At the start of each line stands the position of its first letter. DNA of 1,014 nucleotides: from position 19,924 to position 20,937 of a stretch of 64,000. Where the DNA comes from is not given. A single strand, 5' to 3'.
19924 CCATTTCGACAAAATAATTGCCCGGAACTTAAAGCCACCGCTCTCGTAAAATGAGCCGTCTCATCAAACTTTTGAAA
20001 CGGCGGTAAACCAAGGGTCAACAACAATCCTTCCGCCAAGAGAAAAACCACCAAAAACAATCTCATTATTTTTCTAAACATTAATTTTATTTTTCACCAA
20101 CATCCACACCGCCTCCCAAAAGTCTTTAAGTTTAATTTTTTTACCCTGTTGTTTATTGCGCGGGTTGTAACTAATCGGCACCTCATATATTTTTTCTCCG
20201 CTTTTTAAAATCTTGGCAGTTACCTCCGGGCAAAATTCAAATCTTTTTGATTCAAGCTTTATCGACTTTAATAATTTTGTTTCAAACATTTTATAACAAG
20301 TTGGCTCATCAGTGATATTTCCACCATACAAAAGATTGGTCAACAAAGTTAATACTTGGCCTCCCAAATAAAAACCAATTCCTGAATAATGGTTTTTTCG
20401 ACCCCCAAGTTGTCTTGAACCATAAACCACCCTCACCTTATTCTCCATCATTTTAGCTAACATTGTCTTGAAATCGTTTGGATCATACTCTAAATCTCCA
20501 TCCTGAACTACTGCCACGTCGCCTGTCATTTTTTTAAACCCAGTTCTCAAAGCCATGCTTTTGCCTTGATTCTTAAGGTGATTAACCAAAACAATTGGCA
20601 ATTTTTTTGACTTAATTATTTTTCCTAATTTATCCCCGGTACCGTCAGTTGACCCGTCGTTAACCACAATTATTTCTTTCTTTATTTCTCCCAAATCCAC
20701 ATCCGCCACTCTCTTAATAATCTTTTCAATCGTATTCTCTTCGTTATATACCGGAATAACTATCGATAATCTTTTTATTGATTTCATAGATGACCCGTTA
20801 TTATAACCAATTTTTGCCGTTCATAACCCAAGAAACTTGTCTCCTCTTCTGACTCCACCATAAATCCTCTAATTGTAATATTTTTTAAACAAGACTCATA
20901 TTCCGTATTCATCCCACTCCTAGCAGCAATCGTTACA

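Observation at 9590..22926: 13-kb translationally coupled minus-strand operon: methyltransferase, three stacked GtrB-like GT2 / GT-C modules, Wzm/Wzt exporter and a trailing methyltransferase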

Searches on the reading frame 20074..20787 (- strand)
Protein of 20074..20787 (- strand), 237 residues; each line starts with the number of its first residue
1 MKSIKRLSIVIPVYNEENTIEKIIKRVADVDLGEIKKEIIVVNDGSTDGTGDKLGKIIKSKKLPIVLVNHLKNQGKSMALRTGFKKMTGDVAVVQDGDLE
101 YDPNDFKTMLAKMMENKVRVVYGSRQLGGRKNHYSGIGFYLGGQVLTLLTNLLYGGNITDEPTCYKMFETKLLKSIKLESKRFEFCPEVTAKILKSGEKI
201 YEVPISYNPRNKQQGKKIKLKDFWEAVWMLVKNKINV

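Call 5: search_protein_families(library=pfam, proteins=[window:20074-20787:-], max_evalue=0.01)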
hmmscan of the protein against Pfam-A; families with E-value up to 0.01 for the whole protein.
window:20074-20787:- (237 aa): 4 families
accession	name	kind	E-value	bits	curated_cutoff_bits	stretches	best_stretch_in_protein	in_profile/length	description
PF00535.33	Glycos_transf_2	-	2.7e-30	105.9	23.3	1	8-174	1-165/168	Glycosyl transferase family 2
PF10111.15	Glyco_tranf_2_2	-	5.4e-07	29.8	27.3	1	8-113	1-106/276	Glycosyltransferase like family 2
PF13641.12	Glyco_tranf_2_3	-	1.4e-06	28.9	27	1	6-130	2-128/230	Glycosyltransferase like family 2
PF13506.12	Glyco_transf_21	-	0.0086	16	21.7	0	75-126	17-68/174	Glycosyl transferase family 21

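Call 12: search_protein_families(library=ncbifam, proteins=[window:20074-20787:-], max_evalue=0.01)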
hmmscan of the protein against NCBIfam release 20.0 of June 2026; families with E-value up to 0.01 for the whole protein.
window:20074-20787:- (237 aa): 22 families
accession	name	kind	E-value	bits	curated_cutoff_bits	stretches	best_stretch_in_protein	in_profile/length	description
TIGR04182.1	glyco_TIGR04182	equivalog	8.1e-25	87.8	325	1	8-222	3-206/293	S-layer glycoprotein N-glycosyltransferase AglJ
TIGR03937.1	PgaC_IcaA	equivalog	4.1e-20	72.1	422.3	1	2-120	42-158/407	poly-beta-1,6-N-acetyl-D-glucosamine synthase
NF047588.1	GlcsyltransPgfSStrep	equivalog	5.8e-19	68.4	500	1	6-135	2-131/308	glycosyltransferase PgfS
NF007986.1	PRK10714.1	equivalog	1e-17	64.2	529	1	2-126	3-127/316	undecaprenyl-phosphate 4-deoxy-4-formamido-L-arabinose transferase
NF007482.0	PRK10073.1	equivalog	6.7e-15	54.9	423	1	1-120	2-117/334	glycosyltransferase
NF041875.1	EPS_EpsD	equivalog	5.2e-14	52.4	370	1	7-124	1-115/325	exopolysaccharide biosynthesis glycosyltransferase EpsD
NF058614.1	PPMAGASynPpgS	equivalog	4.4e-12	45.9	370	1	9-205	4-194/226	polyprenyl-phospho-N-acetylgalactosaminyl synthase PpgS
NF010496.0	PRK13915.1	equivalog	6.2e-12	45.2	262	1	2-123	28-153/307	glucosyl-3-phosphoglycerate synthase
TIGR03965.1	mycofact_glyco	equivalog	5.3e-11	42.1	280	1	4-122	73-188/467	mycofactocin biosynthesis glycosyltransferase MftF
NF041391.1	DPhHxTase_Halo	equivalog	7.5e-11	41.4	375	1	13-211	3-187/213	dolichyl-phosphate hexose transferase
TIGR04283.1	glyco_like_mftF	equivalog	9.2e-11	41.7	182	1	7-118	1-101/221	TIGR04283 family arsenosugar biosynthesis glycosyltransferase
NF047683.1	TeichurnBiosyTuaG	equivalog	5.8e-10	39.2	400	1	5-122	6-120/252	teichuronic acid biosynthesis protein TuaG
TIGR03111.1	glyc2_xrt_Gpos1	hypoth_equivalog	6.4e-10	38.4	363.95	1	5-116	49-159/439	TIGR03111 family XrtG-associated glycosyltransferase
NF041865.1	EpsU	equivalog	7.8e-08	31.7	700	1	5-118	39-151/394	exopolysaccharide biosynthesis GT2 family glycosyltransferase EpsU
TIGR03469.1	HpnB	hypoth_equivalog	3.1e-07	29.8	379.25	1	6-121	45-168/386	hopene-associated glycosyltransferase HpnB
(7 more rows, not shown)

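Call 42: search_solved_structures(query=window:20074-20787:-, max_evalue=0.001)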
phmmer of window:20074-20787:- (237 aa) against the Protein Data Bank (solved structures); distinct sequences matched with E-value up to 0.001: 22.
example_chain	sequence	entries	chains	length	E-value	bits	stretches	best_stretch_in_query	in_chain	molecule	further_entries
5mlz_A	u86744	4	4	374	8.6e-19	71.3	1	6-225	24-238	Dolichol monophosphate mannose synthase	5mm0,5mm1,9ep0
9hwj_A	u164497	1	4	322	1.4e-14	57.5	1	3-116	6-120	Undecaprenyl-phosphate 4-deoxy-4-formamido-L-arabinose transferase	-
9bhc_C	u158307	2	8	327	5.6e-14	55.6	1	3-116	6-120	Undecaprenyl-phosphate 4-deoxy-4-formamido-L-arabinose transferase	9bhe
8vxh_A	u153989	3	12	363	7.2e-14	55.2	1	3-116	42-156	Undecaprenyl-phosphate 4-deoxy-4-formamido-L-arabinose transferase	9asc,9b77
5eke_A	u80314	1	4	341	1.7e-12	50.7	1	6-128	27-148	Uncharacterized glycosyltransferase sll0501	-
5ekp_C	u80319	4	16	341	1.7e-12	50.7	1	6-128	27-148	Uncharacterized glycosyltransferase sll0501 | Glycosyltransferase sll0501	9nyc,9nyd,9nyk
9nye_A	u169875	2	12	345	1.8e-12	50.6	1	6-128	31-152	Glycosyltransferase sll0501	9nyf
6yv7_B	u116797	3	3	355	5.2e-11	45.9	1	6-108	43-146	Glycosyl transferase, family 2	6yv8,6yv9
6yv7_A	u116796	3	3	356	5.2e-11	45.8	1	6-108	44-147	Glycosyl transferase, family 2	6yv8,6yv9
6p61_A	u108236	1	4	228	2.5e-07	33.8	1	1-114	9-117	Glycosyltransferase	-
3bcv_A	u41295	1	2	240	4.1e-07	33.1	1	3-204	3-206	Putative glycosyltransferase protein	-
7pdo_A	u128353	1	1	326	5.8e-06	29.3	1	4-111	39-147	Glucosyl-3-phosphoglycerate synthase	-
7p5l_A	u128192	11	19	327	5.9e-06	29.3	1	4-111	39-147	Glucosyl-3-phosphoglycerate synthase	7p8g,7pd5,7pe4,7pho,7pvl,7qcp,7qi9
4y6n_A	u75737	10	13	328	2.8e-05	27.1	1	4-100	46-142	Glucosyl-3-phosphoglycerate synthase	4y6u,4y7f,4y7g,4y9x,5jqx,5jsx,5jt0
3e25_A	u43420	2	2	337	2.9e-05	27.1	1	4-100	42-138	Putative uncharacterized protein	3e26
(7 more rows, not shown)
